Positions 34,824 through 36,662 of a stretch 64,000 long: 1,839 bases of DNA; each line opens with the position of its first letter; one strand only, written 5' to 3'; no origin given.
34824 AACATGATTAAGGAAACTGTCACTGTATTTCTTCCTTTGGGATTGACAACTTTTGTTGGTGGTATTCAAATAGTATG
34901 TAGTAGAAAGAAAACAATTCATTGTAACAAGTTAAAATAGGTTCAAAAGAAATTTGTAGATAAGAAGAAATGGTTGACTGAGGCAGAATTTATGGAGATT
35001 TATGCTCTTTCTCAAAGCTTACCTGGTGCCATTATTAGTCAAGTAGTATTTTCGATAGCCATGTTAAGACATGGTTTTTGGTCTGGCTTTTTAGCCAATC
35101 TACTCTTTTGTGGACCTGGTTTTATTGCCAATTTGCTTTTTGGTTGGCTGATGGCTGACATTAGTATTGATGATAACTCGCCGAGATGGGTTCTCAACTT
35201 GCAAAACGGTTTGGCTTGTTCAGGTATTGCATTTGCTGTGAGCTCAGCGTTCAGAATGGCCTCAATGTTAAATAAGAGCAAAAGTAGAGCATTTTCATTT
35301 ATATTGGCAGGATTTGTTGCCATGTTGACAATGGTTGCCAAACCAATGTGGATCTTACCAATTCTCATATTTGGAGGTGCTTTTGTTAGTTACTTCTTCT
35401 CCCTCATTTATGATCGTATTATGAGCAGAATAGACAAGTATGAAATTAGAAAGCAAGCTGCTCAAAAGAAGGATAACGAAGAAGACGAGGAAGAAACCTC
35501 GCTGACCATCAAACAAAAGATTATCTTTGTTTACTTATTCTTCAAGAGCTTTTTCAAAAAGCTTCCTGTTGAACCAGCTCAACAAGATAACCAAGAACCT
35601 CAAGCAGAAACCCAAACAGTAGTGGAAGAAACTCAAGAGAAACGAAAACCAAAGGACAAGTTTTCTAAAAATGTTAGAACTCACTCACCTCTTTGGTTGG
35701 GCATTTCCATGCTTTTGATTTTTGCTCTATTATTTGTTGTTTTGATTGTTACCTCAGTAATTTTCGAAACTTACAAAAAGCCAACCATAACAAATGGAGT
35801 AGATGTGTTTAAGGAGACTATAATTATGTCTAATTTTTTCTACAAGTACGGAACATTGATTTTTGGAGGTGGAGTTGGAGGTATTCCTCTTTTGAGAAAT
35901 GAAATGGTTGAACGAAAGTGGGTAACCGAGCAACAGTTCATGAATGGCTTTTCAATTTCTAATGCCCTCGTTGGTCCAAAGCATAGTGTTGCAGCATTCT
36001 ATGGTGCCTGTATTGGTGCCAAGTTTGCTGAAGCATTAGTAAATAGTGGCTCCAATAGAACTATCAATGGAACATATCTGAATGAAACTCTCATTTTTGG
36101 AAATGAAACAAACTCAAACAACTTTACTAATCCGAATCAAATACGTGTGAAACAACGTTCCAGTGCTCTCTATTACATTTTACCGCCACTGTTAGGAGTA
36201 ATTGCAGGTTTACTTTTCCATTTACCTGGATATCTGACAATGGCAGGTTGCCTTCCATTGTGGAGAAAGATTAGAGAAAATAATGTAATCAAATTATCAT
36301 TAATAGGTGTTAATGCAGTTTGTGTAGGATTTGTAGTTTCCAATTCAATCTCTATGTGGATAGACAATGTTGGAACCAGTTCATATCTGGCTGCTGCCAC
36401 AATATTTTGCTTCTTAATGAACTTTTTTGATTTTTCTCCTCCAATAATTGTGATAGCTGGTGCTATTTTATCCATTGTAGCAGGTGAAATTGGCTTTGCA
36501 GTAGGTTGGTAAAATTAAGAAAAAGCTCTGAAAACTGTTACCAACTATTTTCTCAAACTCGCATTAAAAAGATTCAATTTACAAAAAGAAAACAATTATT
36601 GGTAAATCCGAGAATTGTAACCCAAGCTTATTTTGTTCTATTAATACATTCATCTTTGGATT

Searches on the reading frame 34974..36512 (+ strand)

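Call 42: search_protein_families(library=pfam, proteins=[window:34974-36512:+], max_evalue=0.001)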
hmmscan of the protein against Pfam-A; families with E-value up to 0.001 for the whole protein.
window:34974-36512:+ (512 aa): 1 family
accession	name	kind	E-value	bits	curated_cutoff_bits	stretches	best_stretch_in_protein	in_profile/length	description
PF02417.20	Chromate_transp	-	2.9e-44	151.5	28.6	2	287-500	5-165/166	Chromate transporter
